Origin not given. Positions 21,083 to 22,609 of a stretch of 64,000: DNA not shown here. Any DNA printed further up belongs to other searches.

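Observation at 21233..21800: Uncharacterised C-terminal (post-DPDGL) domain on the small Rhs protein, with a polybasic-polyacidic tail and no adjacent immunity gene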

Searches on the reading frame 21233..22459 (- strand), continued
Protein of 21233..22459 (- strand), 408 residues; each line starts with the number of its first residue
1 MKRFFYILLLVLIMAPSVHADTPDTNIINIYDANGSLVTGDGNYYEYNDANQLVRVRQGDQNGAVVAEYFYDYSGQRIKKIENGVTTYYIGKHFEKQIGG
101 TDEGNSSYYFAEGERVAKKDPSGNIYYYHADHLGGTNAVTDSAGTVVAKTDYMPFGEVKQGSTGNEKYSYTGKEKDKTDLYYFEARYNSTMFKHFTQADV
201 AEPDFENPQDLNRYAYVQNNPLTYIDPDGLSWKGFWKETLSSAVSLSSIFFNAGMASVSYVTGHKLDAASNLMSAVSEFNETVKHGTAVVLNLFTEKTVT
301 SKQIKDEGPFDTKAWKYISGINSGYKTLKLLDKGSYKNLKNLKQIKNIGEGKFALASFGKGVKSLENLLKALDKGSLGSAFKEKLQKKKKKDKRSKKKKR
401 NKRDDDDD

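Call 23: find_homologous_proteins(query=window:21233-22459:-, max_evalue=0.00001)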
Query window:21233-22459:- (408 aa): 510 proteins with E <= 0.00001 among 6726 candidates; the best 120 are listed.
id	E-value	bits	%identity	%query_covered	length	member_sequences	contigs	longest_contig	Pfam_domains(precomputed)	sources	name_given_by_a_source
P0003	1.5e-269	912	100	100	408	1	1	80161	PF25023.2,PF03527.21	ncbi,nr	ncbi:MAG: hypothetical protein HY808_00515 [Nitrospirae bacterium]|nr:hypothetical protein [Nitrospi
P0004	8.5e-142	491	60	95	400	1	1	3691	PF05593.20,PF25023.2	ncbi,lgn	-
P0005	7.4e-132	459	86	56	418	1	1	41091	PF25023.2,PF03527.21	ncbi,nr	ncbi:MAG: hypothetical protein HY756_12535 [Nitrospirae bacterium]|nr:hypothetical protein [Nitrospi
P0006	5.7e-126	439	85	56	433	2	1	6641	PF25023.2,PF03527.21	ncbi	-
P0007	1.6e-114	401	77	53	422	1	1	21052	PF25023.2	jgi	jgi:RHS repeat-associated protein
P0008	2.9e-112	394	77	53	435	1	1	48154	PF25023.2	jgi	jgi:RHS repeat-associated protein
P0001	1.4e-109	385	51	90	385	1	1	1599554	PF03527.21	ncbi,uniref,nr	ncbi:RHS repeat domain-containing protein [Geomonas ferrireducens]|uniref:RHS repeat domain-containi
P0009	3.3e-108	381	74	54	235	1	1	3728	PF25023.2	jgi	jgi:RHS repeat-associated protein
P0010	1.2e-107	379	75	54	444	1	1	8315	PF25023.2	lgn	-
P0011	2.1e-107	378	75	53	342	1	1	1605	PF05257.23,PF25023.2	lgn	-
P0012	2.4e-107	378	73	55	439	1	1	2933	PF25023.2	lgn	-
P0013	5.5e-107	377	72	56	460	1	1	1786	-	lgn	-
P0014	1.9e-106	375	71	56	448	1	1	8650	-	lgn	-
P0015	3.2e-106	374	75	55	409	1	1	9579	-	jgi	jgi:RHS repeat-associated protein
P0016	3.7e-106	374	72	55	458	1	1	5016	PF25023.2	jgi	jgi:RHS repeat-associated protein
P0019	3.2e-105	371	72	55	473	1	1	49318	PF25023.2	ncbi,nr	ncbi:MAG: hypothetical protein HZB33_09085 [Nitrospirae bacterium]|nr:hypothetical protein [Nitrospi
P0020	7.4e-105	370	73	54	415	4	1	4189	PF25023.2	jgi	-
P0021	8.8e-105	369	72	55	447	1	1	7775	PF25023.2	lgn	-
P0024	5.2e-104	367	73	54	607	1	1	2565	PF25023.2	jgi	-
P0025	7.4e-103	363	71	56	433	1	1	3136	PF25023.2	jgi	jgi:RHS repeat-associated protein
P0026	7.6e-102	360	68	56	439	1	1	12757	PF25023.2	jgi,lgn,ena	-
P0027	8.3e-102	360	70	55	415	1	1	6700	PF25023.2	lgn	-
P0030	3.3e-101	358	70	55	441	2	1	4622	PF25023.2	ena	-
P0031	1.1e-100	356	69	55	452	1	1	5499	PF25023.2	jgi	jgi:RHS repeat-associated protein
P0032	1.9e-100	355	74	51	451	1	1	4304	PF25023.2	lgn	-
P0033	3.3e-100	354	70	55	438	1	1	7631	PF25023.2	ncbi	-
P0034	6.7e-100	353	72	51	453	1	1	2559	PF25023.2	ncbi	-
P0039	1.7e-98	349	69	56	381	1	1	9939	PF05257.23,PF25023.2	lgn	-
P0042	8.3e-94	333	67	55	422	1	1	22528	PF25023.2,PF03527.21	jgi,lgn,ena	-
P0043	1.2e-93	333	65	56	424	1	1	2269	PF25023.2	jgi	jgi:RHS repeat-associated protein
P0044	4.4e-93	331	70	50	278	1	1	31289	PF05593.20,PF25023.2,PF03527.21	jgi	jgi:RHS repeat-associated protein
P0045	3.9e-92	328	63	61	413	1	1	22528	PF25023.2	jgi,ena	-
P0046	7.0e-92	327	69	52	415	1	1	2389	PF05593.20,PF25023.2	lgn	-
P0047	1.6e-91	326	69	52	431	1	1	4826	PF25023.2,PF03527.21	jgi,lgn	jgi:RHS repeat-associated protein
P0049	1.2e-90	323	64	57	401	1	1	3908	PF25023.2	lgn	-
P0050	1.2e-90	323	59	63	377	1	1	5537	PF25023.2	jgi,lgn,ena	-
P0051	1.5e-90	323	63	57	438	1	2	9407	PF25023.2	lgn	-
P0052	3.0e-90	322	65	56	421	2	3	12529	PF25023.2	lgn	-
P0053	3.5e-90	321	72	49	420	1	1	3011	PF05257.23,PF05593.20,PF25023.2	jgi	jgi:RHS repeat-associated protein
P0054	6.9e-90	320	67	50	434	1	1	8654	PF25023.2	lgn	-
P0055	8.7e-90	320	62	56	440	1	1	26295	PF25023.2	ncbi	ncbi:hypothetical protein GMSM_44340 [Geomonas sp. Red276]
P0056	1.6e-89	319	62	57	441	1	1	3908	PF25023.2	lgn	-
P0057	2.9e-89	318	64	56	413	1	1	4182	PF25023.2,PF03527.21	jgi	jgi:RHS repeat-associated protein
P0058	3.1e-89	318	69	50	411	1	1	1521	PF25023.2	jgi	jgi:RHS repeat-associated protein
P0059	3.5e-89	318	65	53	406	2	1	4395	PF25023.2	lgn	-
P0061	4.8e-89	318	65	56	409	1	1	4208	PF25023.2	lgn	-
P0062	5.1e-89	318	61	57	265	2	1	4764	PF05593.20,PF25023.2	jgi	-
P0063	8.6e-89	317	60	62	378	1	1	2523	PF25023.2,PF03527.21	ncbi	-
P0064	8.6e-89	317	62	59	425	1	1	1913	PF25023.2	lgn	-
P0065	1.7e-88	316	60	62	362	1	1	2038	PF25023.2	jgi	jgi:RHS repeat-associated protein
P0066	2.4e-88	315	66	56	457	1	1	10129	PF25023.2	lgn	-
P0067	3.7e-88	315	63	56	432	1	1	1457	PF25023.2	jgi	-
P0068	4.7e-88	314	70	50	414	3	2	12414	PF25023.2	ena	-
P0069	5.6e-88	314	65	55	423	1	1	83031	PF25023.2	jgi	-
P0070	1.4e-87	313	55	69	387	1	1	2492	PF05593.20,PF25023.2,PF03527.21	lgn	-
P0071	1.7e-87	313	71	49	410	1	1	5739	PF05593.20,PF25023.2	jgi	jgi:RHS repeat-associated protein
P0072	1.8e-87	312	64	56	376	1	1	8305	PF05593.20,PF25023.2,PF03527.21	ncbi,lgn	-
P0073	2.1e-87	312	67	50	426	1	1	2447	PF01551.30,PF05593.20,PF25023.2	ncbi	-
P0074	4.4e-87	311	61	56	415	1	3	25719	PF25023.2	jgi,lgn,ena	-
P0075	5.2e-87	311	58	60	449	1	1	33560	PF25023.2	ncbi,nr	ncbi:MAG: hypothetical protein HZC48_10090 [Nitrospirae bacterium]|nr:hypothetical protein [Nitrospi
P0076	5.8e-87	311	63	56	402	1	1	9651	PF25023.2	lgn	-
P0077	2.8e-86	308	62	55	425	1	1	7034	PF01551.30,PF05593.20,PF25023.2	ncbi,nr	ncbi:MAG: peptidoglycan DD-metalloendopeptidase family protein [Desulfobacteraceae bacterium]|nr:pep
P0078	3.1e-86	308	61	54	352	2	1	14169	PF05593.20,PF25023.2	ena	-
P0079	3.8e-86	308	61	54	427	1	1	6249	PF01551.30,PF25023.2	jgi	jgi:RHS repeat-associated protein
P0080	5.7e-86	307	63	55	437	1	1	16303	PF25023.2,PF03527.21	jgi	jgi:RHS repeat-associated protein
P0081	8.0e-86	307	65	52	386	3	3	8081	PF25023.2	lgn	-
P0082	8.6e-86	307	64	57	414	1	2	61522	PF25023.2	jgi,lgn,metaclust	metaclust:\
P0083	2.3e-85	305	46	86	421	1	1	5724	PF25023.2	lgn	-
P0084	2.8e-85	305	61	56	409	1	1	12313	PF25023.2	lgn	-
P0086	3.9e-85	305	62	56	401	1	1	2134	PF25023.2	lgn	-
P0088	9.6e-85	303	62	55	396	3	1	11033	PF25023.2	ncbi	-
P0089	9.8e-85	303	62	58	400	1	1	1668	PF25023.2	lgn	-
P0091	1.4e-84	303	56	63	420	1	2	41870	PF01551.30,PF05593.20,PF25023.2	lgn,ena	-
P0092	1.9e-84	302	58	60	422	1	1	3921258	PF05257.23,PF05593.20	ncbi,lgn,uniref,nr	ncbi:RHS repeat-associated core domain-containing protein [Geobacter sp. AOG2]|uniref:RHS repeat-ass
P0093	2.2e-84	302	62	56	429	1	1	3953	PF25023.2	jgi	-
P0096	7.9e-84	300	60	57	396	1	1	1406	PF25023.2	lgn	-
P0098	1.1e-83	300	59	56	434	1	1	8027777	PF05257.23,PF05593.20,PF25023.2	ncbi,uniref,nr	ncbi:RHS repeat-associated core domain-containing protein [Desulfonema magnum]|uniref:RHS repeat-con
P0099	3.9e-83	298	59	56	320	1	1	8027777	PF05593.20,PF25023.2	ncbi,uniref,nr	ncbi:RHS repeat domain-containing protein [Desulfonema magnum]|uniref:RHS repeat-containing protein 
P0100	1.4e-82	296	55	64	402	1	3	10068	PF25023.2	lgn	-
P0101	1.6e-82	296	63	55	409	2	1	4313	PF25023.2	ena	-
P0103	1.6e-81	293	61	56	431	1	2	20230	PF25023.2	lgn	-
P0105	1.1e-80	290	58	58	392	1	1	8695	PF25023.2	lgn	-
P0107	2.6e-80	289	58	57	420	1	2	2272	PF25023.2,PF03527.21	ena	-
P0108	5.1e-80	288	56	60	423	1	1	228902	PF25023.2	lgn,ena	-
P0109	5.6e-80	288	59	56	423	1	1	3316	PF01551.30,PF25023.2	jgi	-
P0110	6.4e-80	288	60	53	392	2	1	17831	PF05593.20,PF25023.2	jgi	jgi:RHS repeat-associated protein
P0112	1.1e-79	287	57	57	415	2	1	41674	PF25023.2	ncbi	-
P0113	7.4e-79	284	52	62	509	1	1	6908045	PF14414.13,PF12639.14,PF25023.2,PF15520.11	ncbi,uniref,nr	ncbi:RHS repeat-containing protein [Desulfonema limicola]|uniref:RHS repeat-containing protein n=1 T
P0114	7.7e-79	284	59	56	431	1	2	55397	PF25023.2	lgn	-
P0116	1.3e-78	283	60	55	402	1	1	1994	PF25023.2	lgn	-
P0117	1.7e-78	283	57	56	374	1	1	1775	PF25023.2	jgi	jgi:RHS repeat-associated protein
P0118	1.8e-78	283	59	56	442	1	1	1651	PF25023.2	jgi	jgi:RHS repeat-associated protein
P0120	8.1e-78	281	60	56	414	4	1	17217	PF25023.2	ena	-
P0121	8.1e-78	281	52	65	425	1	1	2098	PF25023.2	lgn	-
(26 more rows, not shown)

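Call 32: find_encoding_contigs(protein=P0004, flank=10000, max_places=4)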
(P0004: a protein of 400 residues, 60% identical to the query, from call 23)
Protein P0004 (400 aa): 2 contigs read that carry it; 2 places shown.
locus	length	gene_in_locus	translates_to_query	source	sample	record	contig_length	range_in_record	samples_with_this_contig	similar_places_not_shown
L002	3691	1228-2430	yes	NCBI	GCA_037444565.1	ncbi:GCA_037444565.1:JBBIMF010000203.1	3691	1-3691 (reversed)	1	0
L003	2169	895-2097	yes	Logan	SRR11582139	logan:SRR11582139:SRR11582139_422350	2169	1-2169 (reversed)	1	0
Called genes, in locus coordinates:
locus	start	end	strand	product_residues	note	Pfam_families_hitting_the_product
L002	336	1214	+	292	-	-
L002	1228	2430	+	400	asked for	PF05593:RHS_repeat (faint), PF25023:TEN_YD-shell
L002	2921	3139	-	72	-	PF02604:PhdYeFM_antitox (weak)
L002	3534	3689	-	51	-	?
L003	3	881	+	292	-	?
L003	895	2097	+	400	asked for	PF05593:RHS_repeat (faint), PF25023:TEN_YD-shell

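Call 35: find_encoding_contigs(protein=P0092, flank=9000, max_places=2)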
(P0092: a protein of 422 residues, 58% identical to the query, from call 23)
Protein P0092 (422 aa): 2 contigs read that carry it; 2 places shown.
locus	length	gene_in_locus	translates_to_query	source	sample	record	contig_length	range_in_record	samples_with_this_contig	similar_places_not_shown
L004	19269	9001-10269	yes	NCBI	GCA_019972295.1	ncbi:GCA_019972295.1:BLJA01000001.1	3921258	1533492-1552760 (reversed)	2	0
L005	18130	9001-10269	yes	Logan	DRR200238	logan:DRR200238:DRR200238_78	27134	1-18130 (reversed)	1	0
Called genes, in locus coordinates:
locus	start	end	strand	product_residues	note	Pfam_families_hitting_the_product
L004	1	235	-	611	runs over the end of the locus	PF02463:SMC_N (faint), PF13175:AAA_15 (faint), PF13514:AAA_27 (weak), PF00005:ABC_tran (faint), PF13304:AAA_21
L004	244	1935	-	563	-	PF01420:Methylase_S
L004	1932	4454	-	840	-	PF12161:HsdM_N, PF02384:N6_Mtase, PF01170:UPF0020, PF07669:Eco57I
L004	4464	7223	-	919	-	PF04313:HSDR_N (faint), PF00270:DEAD, PF04851:ResIII, PF18766:SWI2_SNF2, PF00271:Helicase_C (weak), PF08463:EcoEI_R_C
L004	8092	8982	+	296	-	-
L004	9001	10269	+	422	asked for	PF05593:RHS_repeat (faint), PF05257:CHAP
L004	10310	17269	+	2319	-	PF03534:SpvB, PF01839:FG-GAP (faint), PF05593:RHS_repeat (faint), PF13517:FG-GAP_3 (weak), PF12256:TcdB_toxin_midN, PF13287:Fn3_assoc, PF13290:CHB_HEX_C_1, PF09136:Glucodextran_B, +1 more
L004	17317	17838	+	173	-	-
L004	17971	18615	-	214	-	PF17680:FlgO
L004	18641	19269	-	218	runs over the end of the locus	PF17680:FlgO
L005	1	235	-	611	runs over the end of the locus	PF02463:SMC_N (faint), PF13175:AAA_15 (faint), PF13514:AAA_27 (weak), PF00005:ABC_tran (faint), PF13304:AAA_21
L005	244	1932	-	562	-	PF01420:Methylase_S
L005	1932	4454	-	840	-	PF12161:HsdM_N, PF02384:N6_Mtase, PF01170:UPF0020, PF07669:Eco57I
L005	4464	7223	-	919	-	PF04313:HSDR_N (faint), PF00270:DEAD, PF04851:ResIII, PF18766:SWI2_SNF2, PF00271:Helicase_C (weak), PF08463:EcoEI_R_C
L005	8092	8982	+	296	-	-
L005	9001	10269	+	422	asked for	PF05593:RHS_repeat (faint), PF05257:CHAP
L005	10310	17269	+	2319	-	PF03534:SpvB, PF01839:FG-GAP (faint), PF05593:RHS_repeat (faint), PF13517:FG-GAP_3 (weak), PF12256:TcdB_toxin_midN, PF13287:Fn3_assoc, PF13290:CHB_HEX_C_1, PF09136:Glucodextran_B, +1 more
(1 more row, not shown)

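Call 36: find_encoding_contigs(protein=P0113, flank=9000, max_places=2)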
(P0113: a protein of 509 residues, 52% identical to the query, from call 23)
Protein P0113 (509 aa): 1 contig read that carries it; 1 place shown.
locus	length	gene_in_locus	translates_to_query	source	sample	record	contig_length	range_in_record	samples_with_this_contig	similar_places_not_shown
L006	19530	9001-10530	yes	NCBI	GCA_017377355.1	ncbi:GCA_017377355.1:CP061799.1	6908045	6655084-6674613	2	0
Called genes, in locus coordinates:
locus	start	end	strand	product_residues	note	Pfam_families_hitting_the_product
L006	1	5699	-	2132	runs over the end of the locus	PF01833:TIG (faint), PF09826:Beta_propel (faint), PF08309:LVIVD, PF22494:choice_anch_I (faint), PF08309:LVIVD, PF13620:CarboxypepD_reg (weak)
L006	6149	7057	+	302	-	-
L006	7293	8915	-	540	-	PF13751:DDE_Tnp_1_6 (faint)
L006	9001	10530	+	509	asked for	PF25023:TEN_YD-shell (weak), PF15520:Ntox10 (faint), PF12639:Colicin-DNase, PF14414:WHH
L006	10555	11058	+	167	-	PF14567:SUKH_5 (weak), PF09346:SMI1_KNR4, PF14568:SUKH_6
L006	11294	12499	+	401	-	-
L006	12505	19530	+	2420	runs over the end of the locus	PF03534:SpvB (weak), PF05593:RHS_repeat (faint), PF13517:FG-GAP_3 (faint), PF12256:TcdB_toxin_midN, PF20041:DUF6443, PF18884:TSP3_bac (weak), PF05048:NosD, PF13229:Beta_helix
